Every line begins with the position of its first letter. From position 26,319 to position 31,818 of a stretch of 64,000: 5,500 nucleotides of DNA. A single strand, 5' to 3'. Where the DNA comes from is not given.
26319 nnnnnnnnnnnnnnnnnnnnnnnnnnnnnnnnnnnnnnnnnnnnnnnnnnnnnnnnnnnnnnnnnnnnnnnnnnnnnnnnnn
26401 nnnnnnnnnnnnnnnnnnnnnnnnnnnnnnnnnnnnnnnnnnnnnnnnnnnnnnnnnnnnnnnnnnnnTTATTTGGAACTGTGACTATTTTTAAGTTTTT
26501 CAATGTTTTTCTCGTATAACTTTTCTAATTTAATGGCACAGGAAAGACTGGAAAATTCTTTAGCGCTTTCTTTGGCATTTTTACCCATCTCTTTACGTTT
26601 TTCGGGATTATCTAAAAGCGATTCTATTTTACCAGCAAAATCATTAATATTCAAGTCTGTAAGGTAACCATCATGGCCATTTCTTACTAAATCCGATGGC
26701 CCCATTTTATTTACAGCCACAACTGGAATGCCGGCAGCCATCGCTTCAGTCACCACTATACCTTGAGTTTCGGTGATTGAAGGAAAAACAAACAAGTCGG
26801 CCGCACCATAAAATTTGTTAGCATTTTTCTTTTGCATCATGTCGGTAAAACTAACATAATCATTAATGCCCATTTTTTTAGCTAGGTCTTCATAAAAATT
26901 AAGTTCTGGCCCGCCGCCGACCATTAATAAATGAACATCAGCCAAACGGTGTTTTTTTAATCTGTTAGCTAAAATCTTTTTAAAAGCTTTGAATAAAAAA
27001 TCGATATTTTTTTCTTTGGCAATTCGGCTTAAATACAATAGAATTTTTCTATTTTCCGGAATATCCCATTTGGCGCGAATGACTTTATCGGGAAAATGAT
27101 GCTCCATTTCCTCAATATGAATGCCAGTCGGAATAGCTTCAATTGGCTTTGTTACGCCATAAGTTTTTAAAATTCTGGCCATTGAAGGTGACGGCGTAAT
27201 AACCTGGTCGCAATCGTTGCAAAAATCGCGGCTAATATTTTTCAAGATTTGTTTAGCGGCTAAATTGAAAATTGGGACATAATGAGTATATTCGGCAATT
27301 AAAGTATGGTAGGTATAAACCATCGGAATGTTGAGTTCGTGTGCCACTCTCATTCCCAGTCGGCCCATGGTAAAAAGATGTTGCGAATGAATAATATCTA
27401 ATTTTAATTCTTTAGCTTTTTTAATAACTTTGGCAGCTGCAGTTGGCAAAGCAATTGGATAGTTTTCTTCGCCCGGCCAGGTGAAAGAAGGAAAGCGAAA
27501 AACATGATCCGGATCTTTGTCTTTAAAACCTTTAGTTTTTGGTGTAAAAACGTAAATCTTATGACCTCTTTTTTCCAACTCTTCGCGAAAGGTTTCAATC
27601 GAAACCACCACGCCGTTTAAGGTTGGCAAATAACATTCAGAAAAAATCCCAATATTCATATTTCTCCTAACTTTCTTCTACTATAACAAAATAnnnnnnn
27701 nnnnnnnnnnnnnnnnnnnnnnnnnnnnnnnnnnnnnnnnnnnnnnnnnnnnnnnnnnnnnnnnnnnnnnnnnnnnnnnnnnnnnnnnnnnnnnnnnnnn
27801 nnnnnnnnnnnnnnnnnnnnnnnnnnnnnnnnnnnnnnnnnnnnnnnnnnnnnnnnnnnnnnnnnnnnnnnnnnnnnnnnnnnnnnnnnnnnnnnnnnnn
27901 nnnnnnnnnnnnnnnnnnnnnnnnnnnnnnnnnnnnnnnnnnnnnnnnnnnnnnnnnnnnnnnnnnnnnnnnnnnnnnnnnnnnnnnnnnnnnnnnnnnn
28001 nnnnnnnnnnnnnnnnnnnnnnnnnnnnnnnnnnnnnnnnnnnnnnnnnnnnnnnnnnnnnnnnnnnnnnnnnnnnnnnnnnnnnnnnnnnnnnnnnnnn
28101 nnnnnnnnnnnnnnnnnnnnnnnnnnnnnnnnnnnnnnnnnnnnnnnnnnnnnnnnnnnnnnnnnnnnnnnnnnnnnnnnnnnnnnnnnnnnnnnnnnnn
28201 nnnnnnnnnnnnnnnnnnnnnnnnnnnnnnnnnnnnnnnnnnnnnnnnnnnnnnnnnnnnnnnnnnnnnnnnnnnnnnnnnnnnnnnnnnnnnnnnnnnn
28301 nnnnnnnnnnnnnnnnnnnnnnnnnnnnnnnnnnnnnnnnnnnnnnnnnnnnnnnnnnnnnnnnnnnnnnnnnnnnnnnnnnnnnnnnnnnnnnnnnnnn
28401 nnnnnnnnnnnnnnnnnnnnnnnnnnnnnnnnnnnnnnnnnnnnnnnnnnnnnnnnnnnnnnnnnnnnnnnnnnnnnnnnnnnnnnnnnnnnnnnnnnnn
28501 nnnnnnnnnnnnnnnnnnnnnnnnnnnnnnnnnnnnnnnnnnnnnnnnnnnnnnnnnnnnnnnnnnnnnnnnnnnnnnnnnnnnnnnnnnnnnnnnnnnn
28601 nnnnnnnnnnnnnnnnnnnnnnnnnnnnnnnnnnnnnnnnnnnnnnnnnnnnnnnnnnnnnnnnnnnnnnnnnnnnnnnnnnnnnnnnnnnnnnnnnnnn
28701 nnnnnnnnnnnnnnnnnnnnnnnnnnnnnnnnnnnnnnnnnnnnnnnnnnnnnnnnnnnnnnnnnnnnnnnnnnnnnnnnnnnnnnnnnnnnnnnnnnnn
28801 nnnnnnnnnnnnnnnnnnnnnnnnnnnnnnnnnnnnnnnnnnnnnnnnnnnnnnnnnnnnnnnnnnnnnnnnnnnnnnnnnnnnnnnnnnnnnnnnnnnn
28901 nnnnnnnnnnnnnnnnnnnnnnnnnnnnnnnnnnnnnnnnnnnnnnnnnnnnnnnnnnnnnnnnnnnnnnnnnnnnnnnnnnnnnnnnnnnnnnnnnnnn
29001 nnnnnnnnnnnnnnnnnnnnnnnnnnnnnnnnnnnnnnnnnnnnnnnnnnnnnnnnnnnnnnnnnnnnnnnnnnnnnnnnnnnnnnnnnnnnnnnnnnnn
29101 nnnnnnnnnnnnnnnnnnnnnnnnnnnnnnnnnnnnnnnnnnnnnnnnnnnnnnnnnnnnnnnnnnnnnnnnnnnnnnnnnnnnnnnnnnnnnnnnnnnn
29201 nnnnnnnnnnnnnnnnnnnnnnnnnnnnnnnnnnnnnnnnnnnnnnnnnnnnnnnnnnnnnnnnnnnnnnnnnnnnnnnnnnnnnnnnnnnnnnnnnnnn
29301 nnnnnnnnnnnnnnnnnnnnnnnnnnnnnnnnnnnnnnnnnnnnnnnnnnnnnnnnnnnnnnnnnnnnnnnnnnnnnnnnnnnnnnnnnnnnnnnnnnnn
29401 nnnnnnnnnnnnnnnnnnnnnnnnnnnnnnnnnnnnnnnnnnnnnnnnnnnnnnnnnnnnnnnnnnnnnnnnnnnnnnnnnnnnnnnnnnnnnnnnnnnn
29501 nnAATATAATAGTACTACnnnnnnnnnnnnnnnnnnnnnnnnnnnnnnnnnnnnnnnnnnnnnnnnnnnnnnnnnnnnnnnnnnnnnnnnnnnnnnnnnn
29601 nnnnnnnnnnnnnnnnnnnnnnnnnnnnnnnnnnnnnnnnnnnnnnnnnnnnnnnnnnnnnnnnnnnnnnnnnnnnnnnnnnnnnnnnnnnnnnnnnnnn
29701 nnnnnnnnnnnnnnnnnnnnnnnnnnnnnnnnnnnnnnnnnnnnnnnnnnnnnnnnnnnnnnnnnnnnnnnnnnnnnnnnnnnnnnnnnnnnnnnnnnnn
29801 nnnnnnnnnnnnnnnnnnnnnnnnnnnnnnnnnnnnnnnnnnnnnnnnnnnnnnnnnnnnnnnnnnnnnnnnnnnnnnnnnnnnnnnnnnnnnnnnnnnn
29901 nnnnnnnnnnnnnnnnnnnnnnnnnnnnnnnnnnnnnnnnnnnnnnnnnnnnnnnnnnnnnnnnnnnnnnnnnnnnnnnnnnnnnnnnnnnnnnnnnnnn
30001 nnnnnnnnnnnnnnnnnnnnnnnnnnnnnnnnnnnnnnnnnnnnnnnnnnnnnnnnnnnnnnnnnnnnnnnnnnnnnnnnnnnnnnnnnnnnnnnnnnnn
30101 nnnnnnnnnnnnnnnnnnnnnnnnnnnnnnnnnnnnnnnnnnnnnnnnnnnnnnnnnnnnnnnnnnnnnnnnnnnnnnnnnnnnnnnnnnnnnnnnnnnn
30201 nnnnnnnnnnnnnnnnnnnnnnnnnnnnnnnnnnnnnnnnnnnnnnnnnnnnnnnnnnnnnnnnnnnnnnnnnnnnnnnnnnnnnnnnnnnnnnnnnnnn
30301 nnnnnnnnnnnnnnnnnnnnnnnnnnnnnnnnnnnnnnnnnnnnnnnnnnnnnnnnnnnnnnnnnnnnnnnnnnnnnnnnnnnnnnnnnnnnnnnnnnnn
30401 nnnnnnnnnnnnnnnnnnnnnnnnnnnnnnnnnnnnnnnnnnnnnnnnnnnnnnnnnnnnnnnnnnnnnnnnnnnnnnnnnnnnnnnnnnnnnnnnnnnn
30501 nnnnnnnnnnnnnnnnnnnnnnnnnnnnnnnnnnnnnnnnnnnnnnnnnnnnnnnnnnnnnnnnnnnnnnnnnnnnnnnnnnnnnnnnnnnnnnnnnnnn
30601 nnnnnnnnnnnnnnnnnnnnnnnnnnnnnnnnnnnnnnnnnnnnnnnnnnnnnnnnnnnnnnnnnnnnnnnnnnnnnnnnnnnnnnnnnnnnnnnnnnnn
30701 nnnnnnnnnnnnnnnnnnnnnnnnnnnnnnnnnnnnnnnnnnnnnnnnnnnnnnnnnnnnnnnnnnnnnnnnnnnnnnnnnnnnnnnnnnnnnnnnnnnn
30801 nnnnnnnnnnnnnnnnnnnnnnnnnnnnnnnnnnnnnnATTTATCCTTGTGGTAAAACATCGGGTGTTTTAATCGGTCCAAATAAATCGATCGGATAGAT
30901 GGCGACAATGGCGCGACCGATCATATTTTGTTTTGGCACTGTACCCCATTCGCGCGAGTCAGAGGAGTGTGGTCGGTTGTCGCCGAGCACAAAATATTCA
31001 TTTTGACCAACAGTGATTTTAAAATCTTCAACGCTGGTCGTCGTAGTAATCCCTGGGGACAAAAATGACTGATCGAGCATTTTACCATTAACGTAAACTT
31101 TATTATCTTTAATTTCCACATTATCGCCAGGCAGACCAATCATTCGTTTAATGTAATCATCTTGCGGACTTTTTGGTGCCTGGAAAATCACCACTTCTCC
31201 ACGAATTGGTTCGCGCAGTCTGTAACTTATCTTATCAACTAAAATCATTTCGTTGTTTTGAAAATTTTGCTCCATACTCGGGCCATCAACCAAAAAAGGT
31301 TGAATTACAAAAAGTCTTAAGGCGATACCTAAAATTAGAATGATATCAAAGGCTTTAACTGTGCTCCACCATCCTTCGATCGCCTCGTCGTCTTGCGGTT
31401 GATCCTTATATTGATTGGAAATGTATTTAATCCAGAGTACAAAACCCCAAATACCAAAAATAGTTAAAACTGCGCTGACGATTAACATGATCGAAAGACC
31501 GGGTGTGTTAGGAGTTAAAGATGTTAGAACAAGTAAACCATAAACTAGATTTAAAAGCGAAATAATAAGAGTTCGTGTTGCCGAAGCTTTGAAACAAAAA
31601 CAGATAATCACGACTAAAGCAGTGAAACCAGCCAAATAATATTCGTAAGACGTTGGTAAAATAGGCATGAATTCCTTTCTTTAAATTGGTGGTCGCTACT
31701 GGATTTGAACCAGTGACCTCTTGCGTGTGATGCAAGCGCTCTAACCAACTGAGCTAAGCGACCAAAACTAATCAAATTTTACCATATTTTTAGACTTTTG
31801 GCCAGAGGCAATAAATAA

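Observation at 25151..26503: Single-gene fusion of peptide deformylase and methionyl-tRNA formyltransferase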

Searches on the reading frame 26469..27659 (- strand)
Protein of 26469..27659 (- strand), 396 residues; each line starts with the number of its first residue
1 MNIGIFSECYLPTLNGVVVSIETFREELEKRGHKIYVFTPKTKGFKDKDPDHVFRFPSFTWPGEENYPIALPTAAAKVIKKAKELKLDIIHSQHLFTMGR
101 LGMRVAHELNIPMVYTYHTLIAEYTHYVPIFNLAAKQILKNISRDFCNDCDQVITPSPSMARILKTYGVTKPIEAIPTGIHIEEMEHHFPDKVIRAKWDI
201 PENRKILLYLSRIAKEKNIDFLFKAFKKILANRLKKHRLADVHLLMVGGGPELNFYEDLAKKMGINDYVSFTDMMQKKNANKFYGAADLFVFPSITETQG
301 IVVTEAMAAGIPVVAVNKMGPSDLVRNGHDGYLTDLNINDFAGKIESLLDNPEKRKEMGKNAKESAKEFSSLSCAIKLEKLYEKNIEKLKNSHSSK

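Call 38: search_protein_families(library=pfam, proteins=[window:26469-27659:-], max_evalue=0.00001)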
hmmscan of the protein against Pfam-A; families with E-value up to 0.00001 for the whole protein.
window:26469-27659:- (396 aa): 7 families
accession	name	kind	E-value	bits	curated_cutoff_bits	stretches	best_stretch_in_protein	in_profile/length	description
PF00534.26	Glycos_transf_1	-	1.4e-44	152.1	26.4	1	193-364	4-171/172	Glycosyl transferases group 1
PF13439.12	Glyco_transf_4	-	2.1e-36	125.9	28.5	1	15-183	2-169/170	Glycosyltransferase Family 4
PF13692.12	Glyco_trans_1_4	-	8.2e-33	114.1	27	1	204-351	1-142/142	Glycosyl transferases group 1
PF13579.12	Glyco_trans_4_4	-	2.5e-15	57.6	29.7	1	15-179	1-158/158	Glycosyl transferase 4-like domain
PF20706.3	GT4-conflict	-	1.9e-08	34.2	26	1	197-331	193-326/385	Family 4 Glycosyltransferase in conflict systems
PF13524.12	Glyco_trans_1_2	-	2.8e-06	27.8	25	1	276-366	36-129/144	Glycosyl transferase-like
PF13477.12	Glyco_trans_4_2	-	6.9e-06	26.7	23.4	0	9-126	3-114/139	Glycosyl transferase 4-like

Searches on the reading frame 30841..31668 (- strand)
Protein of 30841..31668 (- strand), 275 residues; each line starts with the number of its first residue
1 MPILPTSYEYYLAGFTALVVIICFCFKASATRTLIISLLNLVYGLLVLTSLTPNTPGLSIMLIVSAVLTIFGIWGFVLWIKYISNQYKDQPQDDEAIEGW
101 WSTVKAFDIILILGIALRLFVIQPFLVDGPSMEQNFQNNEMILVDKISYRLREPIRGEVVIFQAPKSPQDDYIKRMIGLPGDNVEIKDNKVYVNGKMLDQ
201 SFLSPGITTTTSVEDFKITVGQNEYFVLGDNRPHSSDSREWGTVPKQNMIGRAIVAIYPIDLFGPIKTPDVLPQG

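Call 38: search_protein_families(library=pfam, proteins=[window:30841-31668:-], max_evalue=0.00001)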
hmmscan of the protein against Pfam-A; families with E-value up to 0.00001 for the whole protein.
window:30841-31668:- (275 aa): 1 family
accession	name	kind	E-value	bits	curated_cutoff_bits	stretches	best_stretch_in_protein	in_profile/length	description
PF10502.14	Peptidase_S26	-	5.1e-49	166.9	22.9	1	101-256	2-166/168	Signal peptidase, peptidase S26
